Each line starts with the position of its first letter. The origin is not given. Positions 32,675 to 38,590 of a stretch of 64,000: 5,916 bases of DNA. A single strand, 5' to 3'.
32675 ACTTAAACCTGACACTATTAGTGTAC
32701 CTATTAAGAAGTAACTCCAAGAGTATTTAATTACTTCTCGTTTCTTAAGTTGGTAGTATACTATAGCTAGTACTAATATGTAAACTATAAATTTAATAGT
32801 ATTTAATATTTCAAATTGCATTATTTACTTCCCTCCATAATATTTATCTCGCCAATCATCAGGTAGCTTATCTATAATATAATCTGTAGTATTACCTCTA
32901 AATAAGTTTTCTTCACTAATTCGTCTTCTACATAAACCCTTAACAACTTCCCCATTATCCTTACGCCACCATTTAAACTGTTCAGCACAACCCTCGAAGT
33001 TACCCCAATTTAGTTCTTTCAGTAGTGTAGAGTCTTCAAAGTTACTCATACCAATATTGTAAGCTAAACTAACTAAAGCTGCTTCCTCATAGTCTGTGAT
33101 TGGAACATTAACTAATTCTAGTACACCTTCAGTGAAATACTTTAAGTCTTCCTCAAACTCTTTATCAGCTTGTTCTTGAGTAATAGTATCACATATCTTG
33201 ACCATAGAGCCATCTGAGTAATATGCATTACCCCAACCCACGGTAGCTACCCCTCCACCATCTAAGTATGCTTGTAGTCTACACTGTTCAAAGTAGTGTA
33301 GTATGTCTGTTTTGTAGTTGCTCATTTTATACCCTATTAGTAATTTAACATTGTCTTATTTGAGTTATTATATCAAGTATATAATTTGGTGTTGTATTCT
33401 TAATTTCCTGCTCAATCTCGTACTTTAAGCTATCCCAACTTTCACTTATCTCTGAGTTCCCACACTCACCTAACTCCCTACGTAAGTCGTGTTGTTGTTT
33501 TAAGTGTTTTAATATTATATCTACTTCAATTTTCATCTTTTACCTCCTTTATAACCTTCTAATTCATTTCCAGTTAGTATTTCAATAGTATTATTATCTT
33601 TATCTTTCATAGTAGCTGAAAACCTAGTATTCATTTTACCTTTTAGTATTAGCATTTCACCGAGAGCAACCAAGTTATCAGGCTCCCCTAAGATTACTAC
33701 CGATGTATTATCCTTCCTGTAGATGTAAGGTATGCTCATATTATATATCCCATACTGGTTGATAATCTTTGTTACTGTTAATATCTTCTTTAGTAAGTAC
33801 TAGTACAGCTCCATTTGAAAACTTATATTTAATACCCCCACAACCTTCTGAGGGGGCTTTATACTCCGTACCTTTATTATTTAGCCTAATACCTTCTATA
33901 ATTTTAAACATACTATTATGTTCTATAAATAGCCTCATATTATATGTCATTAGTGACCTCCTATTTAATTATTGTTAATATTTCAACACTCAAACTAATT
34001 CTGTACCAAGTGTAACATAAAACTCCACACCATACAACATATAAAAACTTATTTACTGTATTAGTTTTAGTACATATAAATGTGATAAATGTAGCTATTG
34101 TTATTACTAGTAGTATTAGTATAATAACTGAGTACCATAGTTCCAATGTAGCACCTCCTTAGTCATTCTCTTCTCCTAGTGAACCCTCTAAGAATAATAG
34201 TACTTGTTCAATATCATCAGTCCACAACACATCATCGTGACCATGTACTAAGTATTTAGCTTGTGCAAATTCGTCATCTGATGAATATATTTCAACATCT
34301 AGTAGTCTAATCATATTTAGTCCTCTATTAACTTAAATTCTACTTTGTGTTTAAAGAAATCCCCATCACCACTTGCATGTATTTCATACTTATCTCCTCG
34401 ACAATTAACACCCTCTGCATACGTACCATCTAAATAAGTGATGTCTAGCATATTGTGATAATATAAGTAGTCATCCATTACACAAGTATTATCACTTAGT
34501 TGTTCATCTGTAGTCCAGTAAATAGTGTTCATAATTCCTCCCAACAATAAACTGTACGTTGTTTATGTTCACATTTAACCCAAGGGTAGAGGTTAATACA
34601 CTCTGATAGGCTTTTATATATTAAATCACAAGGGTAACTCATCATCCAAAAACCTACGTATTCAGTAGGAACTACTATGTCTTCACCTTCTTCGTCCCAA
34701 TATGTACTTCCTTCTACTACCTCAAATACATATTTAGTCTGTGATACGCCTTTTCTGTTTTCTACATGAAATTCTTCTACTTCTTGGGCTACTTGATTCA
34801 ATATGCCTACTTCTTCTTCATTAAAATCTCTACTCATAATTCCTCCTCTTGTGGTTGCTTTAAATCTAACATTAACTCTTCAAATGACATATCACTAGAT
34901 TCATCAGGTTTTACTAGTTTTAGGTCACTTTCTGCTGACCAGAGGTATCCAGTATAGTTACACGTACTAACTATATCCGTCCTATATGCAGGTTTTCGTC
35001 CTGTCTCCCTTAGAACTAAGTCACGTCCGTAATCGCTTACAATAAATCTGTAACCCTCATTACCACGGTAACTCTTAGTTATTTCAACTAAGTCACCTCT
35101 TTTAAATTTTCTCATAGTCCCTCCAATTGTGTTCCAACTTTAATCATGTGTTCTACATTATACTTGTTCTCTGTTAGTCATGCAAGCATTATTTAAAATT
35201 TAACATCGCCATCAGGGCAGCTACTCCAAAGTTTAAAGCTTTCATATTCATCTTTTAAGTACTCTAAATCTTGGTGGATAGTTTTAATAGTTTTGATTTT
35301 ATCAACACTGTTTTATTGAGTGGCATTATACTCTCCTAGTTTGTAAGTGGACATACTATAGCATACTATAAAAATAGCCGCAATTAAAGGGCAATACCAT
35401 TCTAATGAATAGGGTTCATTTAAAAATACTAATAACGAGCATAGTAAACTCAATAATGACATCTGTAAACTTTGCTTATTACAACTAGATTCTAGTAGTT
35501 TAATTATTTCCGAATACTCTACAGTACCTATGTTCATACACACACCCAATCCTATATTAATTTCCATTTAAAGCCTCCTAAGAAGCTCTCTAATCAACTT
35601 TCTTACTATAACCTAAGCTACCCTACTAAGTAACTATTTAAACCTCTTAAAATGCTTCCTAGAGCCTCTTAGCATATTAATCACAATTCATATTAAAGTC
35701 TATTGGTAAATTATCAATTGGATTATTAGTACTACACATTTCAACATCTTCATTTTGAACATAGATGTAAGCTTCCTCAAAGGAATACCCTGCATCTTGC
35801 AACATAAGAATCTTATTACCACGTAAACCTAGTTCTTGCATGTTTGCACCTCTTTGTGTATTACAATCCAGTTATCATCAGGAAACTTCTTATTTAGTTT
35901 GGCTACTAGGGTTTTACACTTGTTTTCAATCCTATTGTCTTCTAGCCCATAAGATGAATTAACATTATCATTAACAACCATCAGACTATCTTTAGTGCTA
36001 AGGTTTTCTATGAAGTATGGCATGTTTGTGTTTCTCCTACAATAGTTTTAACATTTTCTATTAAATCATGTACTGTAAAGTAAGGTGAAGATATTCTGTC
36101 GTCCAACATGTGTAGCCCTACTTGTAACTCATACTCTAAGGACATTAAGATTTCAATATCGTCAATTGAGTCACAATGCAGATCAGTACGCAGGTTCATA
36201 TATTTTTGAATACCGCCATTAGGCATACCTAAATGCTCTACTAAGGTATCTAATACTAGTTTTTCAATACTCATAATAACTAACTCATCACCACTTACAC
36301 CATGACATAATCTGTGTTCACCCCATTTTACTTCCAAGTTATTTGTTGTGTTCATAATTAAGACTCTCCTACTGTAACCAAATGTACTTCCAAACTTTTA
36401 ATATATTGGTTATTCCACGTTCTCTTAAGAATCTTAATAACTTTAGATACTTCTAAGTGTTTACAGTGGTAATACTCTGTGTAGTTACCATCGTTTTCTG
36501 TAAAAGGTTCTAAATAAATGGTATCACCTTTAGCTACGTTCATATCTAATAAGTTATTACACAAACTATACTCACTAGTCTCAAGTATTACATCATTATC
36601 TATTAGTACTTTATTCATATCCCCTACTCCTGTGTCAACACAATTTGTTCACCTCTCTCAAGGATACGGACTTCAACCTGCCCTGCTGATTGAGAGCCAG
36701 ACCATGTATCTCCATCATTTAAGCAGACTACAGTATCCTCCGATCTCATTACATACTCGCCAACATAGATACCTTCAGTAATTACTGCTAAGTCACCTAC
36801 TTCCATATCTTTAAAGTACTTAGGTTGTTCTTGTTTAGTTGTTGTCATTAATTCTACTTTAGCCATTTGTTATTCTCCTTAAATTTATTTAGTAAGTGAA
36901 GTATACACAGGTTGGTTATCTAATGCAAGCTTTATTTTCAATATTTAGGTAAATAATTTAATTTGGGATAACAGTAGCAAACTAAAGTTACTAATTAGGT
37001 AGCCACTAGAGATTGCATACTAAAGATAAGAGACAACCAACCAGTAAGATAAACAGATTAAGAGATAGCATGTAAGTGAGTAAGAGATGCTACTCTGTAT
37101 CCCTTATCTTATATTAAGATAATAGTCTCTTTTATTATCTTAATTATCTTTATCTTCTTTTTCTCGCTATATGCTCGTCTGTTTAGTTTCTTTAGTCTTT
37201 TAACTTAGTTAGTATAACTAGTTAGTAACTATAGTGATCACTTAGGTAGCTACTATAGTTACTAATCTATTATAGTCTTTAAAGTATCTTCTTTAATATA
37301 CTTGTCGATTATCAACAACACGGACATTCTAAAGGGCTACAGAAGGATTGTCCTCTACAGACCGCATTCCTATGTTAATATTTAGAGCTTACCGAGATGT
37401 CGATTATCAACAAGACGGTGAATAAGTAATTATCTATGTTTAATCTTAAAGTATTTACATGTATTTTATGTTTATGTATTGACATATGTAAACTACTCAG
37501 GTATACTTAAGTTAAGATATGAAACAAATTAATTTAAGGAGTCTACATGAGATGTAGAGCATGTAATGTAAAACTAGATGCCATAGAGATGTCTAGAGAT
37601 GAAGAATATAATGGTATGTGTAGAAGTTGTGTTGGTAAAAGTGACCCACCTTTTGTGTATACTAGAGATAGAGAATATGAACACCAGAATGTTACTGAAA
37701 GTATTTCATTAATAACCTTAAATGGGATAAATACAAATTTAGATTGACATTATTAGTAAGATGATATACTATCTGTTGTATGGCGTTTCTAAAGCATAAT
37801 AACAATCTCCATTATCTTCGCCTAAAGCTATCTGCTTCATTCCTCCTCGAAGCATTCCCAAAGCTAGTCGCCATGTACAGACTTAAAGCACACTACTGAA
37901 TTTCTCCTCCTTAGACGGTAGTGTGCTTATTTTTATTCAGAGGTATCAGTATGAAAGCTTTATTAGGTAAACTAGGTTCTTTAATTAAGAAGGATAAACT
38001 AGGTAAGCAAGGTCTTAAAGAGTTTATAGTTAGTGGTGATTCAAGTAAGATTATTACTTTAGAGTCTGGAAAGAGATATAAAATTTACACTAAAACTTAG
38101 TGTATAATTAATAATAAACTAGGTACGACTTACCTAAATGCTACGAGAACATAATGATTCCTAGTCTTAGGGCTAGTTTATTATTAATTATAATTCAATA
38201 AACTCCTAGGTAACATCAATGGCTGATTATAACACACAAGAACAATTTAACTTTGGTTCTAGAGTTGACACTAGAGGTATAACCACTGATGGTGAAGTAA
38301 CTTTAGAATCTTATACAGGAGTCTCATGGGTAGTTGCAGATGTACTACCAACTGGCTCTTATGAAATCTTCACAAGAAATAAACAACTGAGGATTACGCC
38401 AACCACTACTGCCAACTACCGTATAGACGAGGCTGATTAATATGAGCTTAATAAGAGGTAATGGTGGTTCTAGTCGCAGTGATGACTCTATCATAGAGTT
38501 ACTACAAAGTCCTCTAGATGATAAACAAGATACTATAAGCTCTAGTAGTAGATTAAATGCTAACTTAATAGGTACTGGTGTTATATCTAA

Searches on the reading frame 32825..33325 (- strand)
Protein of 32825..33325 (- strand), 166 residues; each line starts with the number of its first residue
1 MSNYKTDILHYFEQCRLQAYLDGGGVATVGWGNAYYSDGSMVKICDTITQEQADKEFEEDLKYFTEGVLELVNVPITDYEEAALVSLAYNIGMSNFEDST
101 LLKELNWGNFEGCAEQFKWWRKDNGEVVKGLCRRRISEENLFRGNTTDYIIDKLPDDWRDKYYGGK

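Call 40: search_protein_families(library=phrogs, max_evalue=0.001, proteins=[window:32825-33325:-])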
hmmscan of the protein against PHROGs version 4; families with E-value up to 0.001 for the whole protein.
window:32825-33325:- (166 aa): 7 families
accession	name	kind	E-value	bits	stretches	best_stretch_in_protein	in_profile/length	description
phrog_7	-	lysis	6.8e-44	151.2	1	8-146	561-699/873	endolysin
phrog_10457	-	lysis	4.9e-21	75.8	1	55-142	6-93/95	endolysin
phrog_33083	-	lysis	2e-17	64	1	6-144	8-142/456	endolysin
phrog_28234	-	lysis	1.2e-13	51.8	1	11-146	73-223/372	endolysin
phrog_7910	-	lysis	4.2e-11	44.3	1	59-140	8-89/96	endolysin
phrog_3617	-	unknown function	1.1e-10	42.3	1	21-143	276-404/405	-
phrog_3572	-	lysis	5.4e-07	29.4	1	13-150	275-409/653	endolysin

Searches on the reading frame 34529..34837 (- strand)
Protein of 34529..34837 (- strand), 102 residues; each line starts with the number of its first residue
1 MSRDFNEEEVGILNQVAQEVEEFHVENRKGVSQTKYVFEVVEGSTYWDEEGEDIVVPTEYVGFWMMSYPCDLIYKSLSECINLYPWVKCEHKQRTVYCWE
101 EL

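Call 40: search_protein_families(library=phrogs, max_evalue=0.001, proteins=[window:34529-34837:-])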
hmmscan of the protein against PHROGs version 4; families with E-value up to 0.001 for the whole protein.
window:34529-34837:- (102 aa): 1 family
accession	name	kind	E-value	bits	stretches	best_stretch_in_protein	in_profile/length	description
phrog_11441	-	unknown function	6.7e-20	72.2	1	1-100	1-105/107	-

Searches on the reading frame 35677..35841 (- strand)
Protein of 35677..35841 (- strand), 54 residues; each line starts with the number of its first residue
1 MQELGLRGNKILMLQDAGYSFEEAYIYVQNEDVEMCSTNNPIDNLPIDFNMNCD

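Call 53: find_homologous_proteins(query=window:35677-35841:-, max_evalue=0.001)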
Query window:35677-35841:- (54 aa): 7 proteins with E <= 0.001 among 7 candidates.
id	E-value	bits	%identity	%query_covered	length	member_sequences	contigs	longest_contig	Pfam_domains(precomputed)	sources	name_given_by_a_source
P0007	1.3e-29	117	100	100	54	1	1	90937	-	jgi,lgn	-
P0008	7.0e-12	62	72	85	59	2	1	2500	-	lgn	-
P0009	4.6e-11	59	64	93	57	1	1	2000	-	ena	-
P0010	8.4e-11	59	62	93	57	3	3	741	-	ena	-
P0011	2.6e-10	57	62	93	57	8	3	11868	-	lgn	-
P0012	1.2e-9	55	52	96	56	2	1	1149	-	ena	-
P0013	7.1e-8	49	50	96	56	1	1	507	-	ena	-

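Call 55: find_encoding_contigs(protein=P0011, flank=10000, max_places=5)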
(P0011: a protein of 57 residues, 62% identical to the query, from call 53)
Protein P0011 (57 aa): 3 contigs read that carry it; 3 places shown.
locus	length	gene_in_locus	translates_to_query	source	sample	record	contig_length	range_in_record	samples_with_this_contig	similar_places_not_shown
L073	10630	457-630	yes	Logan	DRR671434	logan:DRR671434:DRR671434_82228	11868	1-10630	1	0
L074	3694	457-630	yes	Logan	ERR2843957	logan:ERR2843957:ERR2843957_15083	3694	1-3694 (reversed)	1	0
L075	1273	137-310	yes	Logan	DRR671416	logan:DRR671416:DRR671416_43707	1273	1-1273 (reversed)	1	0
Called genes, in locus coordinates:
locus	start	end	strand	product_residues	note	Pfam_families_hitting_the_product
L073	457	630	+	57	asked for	-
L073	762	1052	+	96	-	-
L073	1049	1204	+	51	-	-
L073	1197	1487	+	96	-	-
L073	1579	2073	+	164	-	-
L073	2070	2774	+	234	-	-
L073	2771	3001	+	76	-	-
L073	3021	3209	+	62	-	-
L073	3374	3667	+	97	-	-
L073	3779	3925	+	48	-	-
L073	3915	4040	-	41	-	-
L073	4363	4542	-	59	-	-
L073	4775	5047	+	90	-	-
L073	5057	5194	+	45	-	-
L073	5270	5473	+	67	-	-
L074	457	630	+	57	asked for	-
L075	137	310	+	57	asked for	-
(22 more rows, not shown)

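Call 56: find_encoding_contigs(protein=P0008, flank=10000, max_places=3)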
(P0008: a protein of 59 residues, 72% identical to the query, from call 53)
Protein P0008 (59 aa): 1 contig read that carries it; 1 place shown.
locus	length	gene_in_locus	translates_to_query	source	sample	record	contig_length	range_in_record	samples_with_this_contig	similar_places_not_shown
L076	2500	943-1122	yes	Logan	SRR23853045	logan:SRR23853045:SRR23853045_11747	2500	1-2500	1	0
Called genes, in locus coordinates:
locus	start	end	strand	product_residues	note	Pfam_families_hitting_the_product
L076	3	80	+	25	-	?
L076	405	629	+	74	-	-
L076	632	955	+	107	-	-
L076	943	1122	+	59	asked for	-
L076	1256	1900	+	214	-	PF26128:Gad2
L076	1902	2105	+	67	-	-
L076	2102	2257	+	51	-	-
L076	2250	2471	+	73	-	-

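Call 57: find_encoding_contigs(protein=P0009, flank=10000, max_places=3)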
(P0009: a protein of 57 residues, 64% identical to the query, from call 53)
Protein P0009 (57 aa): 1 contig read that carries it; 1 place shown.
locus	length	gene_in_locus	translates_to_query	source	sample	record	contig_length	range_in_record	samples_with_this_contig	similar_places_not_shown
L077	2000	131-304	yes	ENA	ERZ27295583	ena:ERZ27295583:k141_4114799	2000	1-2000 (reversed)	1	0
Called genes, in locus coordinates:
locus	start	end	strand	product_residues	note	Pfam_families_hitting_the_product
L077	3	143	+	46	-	?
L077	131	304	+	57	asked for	-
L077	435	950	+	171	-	-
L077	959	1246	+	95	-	-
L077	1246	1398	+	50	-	-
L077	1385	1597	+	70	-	-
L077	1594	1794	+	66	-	-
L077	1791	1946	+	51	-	-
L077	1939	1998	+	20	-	?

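Call 63: search_protein_families(library=pfam, max_evalue=1, proteins=[window:35677-35841:-])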
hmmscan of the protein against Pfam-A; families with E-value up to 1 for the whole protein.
window:35677-35841:- (54 aa): 1 family
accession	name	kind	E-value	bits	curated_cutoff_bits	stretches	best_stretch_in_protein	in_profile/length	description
PF18367.6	Rv2175c_C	-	0.011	16.2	26.4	1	11-45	8-40/56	Rv2175c C-terminal domain of unknown function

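Call 109: find_encoding_contigs(protein=P0012, flank=10000, max_places=5)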
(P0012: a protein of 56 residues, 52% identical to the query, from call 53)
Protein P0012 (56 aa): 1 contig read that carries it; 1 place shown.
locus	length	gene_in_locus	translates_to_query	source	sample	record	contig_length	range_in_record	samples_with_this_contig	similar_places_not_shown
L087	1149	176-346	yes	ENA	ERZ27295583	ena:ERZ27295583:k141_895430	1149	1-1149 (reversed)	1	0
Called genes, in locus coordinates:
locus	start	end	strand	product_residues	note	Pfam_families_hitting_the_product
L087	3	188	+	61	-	?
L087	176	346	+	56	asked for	-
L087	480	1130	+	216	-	PF26128:Gad2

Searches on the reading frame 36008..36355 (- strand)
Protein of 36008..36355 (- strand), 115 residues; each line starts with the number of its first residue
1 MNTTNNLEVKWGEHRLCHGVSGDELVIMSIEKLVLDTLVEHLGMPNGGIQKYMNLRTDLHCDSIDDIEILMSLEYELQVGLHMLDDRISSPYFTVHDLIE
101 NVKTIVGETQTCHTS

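Call 37: search_protein_families(library=pfam, max_evalue=0.01, proteins=[window:36008-36355:-])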
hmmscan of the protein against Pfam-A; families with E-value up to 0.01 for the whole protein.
window:36008-36355:- (115 aa): 0 families

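Call 38: search_protein_families(library=phrogs, max_evalue=0.001, proteins=[window:36008-36355:-])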
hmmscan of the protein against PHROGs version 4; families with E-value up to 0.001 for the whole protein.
window:36008-36355:- (115 aa): 2 families
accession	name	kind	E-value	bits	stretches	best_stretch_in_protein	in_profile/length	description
phrog_5934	-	moron, auxiliary metabolic gene and host takeover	7.7e-06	27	1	37-109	22-91/93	acyl carrier protein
phrog_18343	-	unknown function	0.00088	20.5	0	52-103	87-135/138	-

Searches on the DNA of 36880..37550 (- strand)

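Call 9: search_dna_similar(query=window:36880-37550:-, collection=phages, mode=distant, max_rows=40)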
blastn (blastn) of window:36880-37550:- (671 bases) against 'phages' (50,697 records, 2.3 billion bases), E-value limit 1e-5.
No match.

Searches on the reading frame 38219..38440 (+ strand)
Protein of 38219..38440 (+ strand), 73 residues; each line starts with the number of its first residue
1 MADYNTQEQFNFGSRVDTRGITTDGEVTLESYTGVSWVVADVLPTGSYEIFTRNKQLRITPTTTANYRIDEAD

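Call 38: search_protein_families(library=phrogs, max_evalue=0.001, proteins=[window:38219-38440:+])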
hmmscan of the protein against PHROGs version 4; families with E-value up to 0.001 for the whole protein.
window:38219-38440:+ (73 aa): 1 family
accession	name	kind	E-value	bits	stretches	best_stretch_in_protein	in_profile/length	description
phrog_8454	-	unknown function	3.4e-08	34.3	1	12-69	8-68/70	-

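Call 63: search_protein_families(library=pfam, max_evalue=1, proteins=[window:38219-38440:+])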
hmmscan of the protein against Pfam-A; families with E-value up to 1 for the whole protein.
window:38219-38440:+ (73 aa): 0 families
